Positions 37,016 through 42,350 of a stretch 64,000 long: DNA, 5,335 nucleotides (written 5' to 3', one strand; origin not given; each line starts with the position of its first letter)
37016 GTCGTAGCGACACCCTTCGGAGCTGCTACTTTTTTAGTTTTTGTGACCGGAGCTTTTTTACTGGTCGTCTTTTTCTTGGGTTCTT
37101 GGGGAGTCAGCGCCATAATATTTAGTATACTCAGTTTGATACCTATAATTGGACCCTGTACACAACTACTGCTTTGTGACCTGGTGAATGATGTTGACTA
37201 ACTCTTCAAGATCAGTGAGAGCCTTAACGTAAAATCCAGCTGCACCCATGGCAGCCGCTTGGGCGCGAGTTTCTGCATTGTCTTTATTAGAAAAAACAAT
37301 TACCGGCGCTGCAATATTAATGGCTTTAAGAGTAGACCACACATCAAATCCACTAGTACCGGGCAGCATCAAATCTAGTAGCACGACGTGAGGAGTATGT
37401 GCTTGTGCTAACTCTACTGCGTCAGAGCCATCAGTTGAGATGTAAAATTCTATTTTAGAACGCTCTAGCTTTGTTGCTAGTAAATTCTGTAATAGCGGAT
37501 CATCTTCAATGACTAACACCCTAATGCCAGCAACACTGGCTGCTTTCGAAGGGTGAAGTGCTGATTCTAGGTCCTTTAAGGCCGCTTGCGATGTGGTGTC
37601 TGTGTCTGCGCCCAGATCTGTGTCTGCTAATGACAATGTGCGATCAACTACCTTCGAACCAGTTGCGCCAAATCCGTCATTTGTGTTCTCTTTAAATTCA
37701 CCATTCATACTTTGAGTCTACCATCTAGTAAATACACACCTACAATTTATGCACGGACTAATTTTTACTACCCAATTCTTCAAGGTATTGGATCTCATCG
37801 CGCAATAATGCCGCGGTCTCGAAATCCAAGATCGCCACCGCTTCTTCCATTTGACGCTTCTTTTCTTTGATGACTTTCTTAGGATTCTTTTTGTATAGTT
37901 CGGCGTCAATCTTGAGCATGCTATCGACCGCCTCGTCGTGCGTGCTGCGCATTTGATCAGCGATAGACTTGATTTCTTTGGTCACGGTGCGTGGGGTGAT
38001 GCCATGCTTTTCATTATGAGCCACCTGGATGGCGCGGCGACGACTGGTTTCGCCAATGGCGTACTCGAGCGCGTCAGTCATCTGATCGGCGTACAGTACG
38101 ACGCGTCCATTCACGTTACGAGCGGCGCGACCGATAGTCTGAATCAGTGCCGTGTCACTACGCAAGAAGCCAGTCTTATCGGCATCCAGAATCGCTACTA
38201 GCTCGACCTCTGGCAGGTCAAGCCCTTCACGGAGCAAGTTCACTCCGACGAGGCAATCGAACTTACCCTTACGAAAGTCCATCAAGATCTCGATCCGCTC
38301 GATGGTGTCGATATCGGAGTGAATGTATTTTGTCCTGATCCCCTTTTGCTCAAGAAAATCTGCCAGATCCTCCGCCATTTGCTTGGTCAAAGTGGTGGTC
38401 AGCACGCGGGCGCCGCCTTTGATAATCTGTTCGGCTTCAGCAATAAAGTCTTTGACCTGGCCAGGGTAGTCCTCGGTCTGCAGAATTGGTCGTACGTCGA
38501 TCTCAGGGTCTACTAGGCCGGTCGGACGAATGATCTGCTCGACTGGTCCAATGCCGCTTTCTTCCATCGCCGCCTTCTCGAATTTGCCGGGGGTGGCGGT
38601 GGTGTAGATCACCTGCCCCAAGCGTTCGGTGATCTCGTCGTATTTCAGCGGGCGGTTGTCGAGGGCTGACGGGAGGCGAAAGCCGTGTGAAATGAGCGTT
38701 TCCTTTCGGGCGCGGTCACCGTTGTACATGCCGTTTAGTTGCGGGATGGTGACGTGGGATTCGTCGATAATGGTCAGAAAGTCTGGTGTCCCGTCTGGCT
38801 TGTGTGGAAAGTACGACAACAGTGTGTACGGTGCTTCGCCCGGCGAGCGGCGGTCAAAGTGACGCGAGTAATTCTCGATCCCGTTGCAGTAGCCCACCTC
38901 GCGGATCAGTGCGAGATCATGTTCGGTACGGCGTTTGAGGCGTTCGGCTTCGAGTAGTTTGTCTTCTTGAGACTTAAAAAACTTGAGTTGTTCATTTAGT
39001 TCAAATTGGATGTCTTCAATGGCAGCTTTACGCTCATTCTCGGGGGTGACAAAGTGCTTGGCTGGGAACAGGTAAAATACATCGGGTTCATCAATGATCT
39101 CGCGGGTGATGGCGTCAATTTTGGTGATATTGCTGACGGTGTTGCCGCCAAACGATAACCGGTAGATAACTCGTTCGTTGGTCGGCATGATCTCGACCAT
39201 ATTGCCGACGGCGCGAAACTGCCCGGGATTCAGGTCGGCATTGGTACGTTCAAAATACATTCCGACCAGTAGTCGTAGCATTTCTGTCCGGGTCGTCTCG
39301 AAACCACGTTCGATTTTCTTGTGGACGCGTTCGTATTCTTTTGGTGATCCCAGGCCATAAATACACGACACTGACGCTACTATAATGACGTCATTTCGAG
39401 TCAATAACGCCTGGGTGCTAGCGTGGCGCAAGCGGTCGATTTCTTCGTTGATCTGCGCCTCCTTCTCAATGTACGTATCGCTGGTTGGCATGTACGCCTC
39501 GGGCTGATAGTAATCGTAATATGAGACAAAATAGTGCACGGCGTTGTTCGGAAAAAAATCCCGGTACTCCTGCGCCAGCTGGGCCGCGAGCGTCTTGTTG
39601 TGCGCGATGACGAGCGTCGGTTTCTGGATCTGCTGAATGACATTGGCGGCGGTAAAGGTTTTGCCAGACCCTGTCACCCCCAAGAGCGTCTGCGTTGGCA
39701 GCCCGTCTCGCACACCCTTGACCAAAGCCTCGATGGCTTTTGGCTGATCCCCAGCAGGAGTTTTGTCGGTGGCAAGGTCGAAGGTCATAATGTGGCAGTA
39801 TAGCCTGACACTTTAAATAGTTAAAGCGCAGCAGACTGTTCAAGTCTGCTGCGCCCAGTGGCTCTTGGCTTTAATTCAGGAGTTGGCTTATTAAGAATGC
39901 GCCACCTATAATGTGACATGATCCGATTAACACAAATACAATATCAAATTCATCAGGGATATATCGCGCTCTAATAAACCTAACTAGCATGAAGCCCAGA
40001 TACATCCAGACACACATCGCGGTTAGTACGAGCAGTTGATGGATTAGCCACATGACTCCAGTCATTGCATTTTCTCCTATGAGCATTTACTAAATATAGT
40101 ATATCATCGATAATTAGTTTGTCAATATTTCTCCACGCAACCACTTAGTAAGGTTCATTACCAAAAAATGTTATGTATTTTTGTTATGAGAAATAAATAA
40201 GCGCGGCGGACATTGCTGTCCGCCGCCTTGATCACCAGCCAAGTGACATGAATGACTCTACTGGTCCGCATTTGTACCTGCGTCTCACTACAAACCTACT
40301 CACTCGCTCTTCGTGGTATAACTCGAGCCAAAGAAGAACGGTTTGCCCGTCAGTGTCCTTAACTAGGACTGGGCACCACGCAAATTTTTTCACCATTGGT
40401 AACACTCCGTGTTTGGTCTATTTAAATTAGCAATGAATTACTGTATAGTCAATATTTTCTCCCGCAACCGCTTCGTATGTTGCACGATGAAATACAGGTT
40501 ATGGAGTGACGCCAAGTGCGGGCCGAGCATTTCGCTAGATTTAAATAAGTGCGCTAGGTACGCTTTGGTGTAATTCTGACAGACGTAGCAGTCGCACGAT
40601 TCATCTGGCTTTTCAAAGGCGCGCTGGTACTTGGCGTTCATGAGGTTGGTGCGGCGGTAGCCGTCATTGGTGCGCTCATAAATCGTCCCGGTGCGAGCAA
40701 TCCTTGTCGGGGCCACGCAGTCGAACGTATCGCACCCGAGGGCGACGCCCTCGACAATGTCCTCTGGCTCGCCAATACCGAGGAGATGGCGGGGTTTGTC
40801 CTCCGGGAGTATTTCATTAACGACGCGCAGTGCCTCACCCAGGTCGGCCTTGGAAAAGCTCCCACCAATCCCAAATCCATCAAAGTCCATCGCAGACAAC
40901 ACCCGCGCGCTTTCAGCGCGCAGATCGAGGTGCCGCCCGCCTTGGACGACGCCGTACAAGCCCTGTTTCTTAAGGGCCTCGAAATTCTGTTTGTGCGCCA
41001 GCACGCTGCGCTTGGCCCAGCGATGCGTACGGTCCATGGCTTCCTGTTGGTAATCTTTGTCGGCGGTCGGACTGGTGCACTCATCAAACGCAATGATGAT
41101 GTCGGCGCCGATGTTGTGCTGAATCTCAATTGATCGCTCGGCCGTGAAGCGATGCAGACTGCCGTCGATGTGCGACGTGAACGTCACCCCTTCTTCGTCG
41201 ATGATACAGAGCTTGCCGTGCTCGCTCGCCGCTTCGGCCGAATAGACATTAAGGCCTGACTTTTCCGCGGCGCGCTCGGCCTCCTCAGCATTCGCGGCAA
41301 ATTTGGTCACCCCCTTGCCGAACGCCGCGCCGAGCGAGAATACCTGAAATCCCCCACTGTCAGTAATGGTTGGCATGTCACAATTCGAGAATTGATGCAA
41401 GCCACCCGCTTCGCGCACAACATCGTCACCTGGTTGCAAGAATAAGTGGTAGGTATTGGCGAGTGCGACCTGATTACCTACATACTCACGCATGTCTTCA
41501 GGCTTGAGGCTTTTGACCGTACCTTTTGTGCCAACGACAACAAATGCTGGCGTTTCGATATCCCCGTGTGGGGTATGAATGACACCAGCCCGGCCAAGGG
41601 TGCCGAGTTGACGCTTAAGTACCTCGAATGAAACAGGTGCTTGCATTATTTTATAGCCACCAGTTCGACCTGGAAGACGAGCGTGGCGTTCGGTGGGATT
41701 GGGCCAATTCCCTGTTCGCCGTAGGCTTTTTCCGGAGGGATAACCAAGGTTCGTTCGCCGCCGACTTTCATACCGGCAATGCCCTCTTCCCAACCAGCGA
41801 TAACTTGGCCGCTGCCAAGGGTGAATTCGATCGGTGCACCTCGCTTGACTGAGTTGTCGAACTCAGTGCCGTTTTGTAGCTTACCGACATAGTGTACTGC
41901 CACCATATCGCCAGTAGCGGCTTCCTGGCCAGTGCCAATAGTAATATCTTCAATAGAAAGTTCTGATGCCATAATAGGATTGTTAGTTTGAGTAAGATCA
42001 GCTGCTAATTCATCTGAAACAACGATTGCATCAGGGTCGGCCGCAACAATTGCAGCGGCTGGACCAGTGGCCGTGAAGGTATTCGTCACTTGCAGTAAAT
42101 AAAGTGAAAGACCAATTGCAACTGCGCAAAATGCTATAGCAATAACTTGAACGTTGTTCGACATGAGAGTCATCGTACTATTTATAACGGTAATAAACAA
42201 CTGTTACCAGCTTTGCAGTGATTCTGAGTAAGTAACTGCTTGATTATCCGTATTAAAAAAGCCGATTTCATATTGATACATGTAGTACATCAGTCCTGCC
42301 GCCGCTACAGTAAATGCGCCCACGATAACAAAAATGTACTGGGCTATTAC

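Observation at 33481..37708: Two-component system wrapped around a lysine-rich Ca-binding surface protein, inserted between uvrA-uvrC and uvrB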

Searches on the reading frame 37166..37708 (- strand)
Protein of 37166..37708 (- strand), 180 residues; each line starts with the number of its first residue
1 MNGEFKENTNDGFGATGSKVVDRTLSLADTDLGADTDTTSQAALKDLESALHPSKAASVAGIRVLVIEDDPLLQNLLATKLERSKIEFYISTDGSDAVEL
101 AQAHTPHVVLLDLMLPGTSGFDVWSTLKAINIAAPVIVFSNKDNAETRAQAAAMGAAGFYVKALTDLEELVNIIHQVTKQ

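Call 3: search_protein_families(library=pfam, proteins=[window:37166-37708:-], max_evalue=0.01)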
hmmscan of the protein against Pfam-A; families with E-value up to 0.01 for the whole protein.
window:37166-37708:- (180 aa): 1 family
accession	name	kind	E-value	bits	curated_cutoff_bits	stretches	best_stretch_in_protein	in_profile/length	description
PF00072.30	Response_reg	-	6.4e-21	75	30.2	1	64-174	1-110/111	Response regulator receiver domain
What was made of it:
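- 37166..37708 (-): Stand-alone response regulator, 180 aa. The canonical receiver domain is residues 64-174 (37187-37519). The N-terminal 63 aa are the remnant of a pseudo-receiver domain that is intact in most relatives. Pfam finds Response_reg only (call 3).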

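Call 4: search_protein_families(library=ncbifam, proteins=[window:37166-37708:-], max_evalue=0.01)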
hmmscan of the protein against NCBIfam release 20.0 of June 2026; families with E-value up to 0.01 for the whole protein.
window:37166-37708:- (180 aa): 97 families (the best 25 are shown)
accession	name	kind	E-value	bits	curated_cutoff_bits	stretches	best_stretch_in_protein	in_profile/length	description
NF045991.1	RespRegCtrARhodob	equivalog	4.3e-17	62.6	350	1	62-178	1-116/224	response regulator transcription factor CtrA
TIGR02154.1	PhoB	equivalog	8.9e-16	57.9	296.2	1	62-177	3-119/226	phosphate regulon transcriptional regulator PhoB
NF040689.1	MtrAB_MtrA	equivalog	5.9e-15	55.2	300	1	64-174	1-109/219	MtrAB system response regulator MtrA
NF007969.0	PRK10693.1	equivalog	6.2e-15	55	329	1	59-175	5-121/337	two-component system response regulator RssB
NF007135.0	PRK09581.1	equivalog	1e-14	54.2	474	1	63-170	4-113/457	PleD family two-component system response regulator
NF007935.0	PRK10651.1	equivalog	1.4e-14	53.8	250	1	63-178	8-124/216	two-component system response regulator NarL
TIGR01387.1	cztR_silR_copR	subfamily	1.8e-14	53.9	279.2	1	64-176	1-112/218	heavy metal response regulator transcription factor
NF045944.1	ResRegRpaBCyano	equivalog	7.2e-14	51.7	330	1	65-173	1-110/229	response regulator transcription factor RpaB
NF052445.1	RespRegMctR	equivalog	2.3e-13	50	300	1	62-179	2-120/205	two-component system response regulator MctR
NF008469.0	PRK11361.1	equivalog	3.3e-13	49.1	714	1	62-176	5-118/461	acetoacetate metabolism transcriptional regulator AtoC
NF041866.1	EpsW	equivalog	4.6e-13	48.9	200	1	63-179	7-126/131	exopolysaccharide biosynthesis response regulator EpsW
NF045505.1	RR_RssB_Pseudo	equivalog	6.4e-13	48.5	700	1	62-172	6-116/394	two-component system response regulator RssB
NF007977.0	PRK10701.1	equivalog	1.7e-12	47.3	330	1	63-163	3-102/241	two-component system response regulator RstA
TIGR01818.1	ntrC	equivalog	5.1e-12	45.3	558.6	1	64-177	1-113/463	nitrogen regulation protein NR(I)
NF040534.1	resp_reg_YycF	equivalog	5.4e-12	45.5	340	1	63-168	2-106/231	response regulator YycF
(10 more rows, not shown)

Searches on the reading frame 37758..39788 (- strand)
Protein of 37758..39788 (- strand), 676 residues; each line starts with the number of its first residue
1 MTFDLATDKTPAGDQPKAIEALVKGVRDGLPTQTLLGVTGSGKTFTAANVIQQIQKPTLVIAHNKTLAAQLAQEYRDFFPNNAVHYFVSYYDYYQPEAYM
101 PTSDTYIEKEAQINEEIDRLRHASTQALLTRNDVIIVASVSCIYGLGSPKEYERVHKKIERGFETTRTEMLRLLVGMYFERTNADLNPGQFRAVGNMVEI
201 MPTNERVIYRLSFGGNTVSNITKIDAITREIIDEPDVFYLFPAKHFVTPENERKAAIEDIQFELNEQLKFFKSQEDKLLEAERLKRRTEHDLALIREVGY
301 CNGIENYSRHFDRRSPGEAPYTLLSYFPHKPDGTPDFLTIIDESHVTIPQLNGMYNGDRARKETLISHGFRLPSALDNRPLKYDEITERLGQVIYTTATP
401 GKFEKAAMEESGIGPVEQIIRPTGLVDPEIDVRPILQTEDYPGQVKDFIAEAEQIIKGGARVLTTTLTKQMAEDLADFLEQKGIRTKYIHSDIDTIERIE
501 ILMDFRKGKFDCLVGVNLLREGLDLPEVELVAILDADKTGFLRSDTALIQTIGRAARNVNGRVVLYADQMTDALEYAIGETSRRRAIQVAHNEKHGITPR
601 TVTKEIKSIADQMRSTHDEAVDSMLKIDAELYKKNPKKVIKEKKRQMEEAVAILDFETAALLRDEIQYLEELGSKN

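Call 3: search_protein_families(library=pfam, proteins=[window:37758-39788:-], max_evalue=0.01)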
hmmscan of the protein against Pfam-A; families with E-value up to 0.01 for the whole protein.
window:37758-39788:- (676 aa): 7 families
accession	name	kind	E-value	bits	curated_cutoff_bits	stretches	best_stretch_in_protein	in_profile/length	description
PF00271.37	Helicase_C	-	8.9e-21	74.7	23.5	1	455-558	9-109/110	Helicase conserved C-terminal domain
PF12344.14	UvrB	-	4.1e-20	71.8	27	1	565-607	1-43/43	Ultra-violet resistance protein B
PF17757.6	UvrB_inter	-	1.2e-18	67.5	22.9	1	159-246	3-91/91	UvrB interaction domain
PF04851.21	ResIII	-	2.2e-12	47.6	22.5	1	14-137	7-131/164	Type III restriction enzyme, res subunit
PF02151.25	UVR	-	2.7e-07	30.6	21.5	1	637-671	1-35/36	UvrB/uvrC motif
PF00270.35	DEAD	-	3.2e-05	24.2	26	1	15-85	4-77/167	DEAD/DEAH box helicase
PF13604.12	AAA_30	-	0.0058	16.8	27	0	15-76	6-67/191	AAA domain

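Call 4: search_protein_families(library=ncbifam, proteins=[window:37758-39788:-], max_evalue=0.01)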
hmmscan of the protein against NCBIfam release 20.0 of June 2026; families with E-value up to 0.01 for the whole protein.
window:37758-39788:- (676 aa): 44 families (the best 25 are shown)
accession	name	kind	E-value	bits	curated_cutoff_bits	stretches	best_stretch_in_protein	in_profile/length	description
NF003673.1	PRK05298.1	equivalog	2.8e-281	934.6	743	1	3-671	2-652/653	excinuclease ABC subunit UvrB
TIGR00631.1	uvrb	equivalog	3.8e-280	930.8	750.1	1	3-669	2-657/658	excinuclease ABC subunit UvrB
TIGR00580.2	mfd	equivalog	4.3e-13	48.6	800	2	177-270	4-83/907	transcription-repair coupling factor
TIGR00595.1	priA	equivalog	3e-12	45.9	230.35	1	467-567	273-381/509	replication restart helicase PriA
NF010337.0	PRK13766.1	equivalog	6.8e-12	44.3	610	1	457-646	364-558/781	Hef nuclease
NF004066.1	PRK05580.1-3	equivalog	4.2e-11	41.9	813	1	486-564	563-653/788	primosomal protein N'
NF053632.1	heli_RadD_YejH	equivalog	6.1e-10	38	720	1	462-580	253-368/573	DNA repair helicase RadD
NF004069.0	PRK05580.2-1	equivalog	2.5e-09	36.1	767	1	468-569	389-497/612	primosomal protein N'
NF004067.0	PRK05580.1-4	equivalog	4.6e-09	35.2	763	1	500-569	528-605/737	primosomal protein N'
NF053631.1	RNA_helic_CshA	equivalog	1.1e-08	34.4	646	1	467-641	245-404/434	degradosome RNA helicase CshA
TIGR00643.1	recG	equivalog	1.2e-08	34.2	659.4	1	469-567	470-563/629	ATP-dependent DNA helicase RecG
NF007966.0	PRK10689.1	equivalog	1.5e-08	32.8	1329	1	35-269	19-236/1148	transcription-repair coupling factor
NF053636.1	DDHlcsCsdAPsy1082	equivalog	2.7e-08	32.8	890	1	464-611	248-388/512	DEAD/DEAH box helicase CsdA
TIGR04095.1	dnd_restrict_1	equivalog_domain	5.3e-08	32.3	600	1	480-562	310-387/451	DNA phosphorothioation system restriction enzyme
NF004068.0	PRK05580.1-5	equivalog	7.8e-08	30.8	1249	1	468-565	556-661/795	primosomal protein N'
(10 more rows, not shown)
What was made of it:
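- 37758..39788 (-): uvrB, the upstream frame gene. Not part of the module. NCBIfam UvrB equivalog, 935 bits (call 4).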

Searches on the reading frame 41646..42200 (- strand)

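Call 62: search_protein_families(library=pfam, proteins=[window:41646-42200:-], max_evalue=0.0001)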
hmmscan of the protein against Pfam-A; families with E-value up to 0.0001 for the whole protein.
window:41646-42200:- (184 aa): 1 family
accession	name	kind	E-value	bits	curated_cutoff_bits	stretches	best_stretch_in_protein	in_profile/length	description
PF00254.34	FKBP_C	-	1e-36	125.6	21.1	1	92-181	3-94/94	FKBP-type peptidyl-prolyl cis-trans isomerase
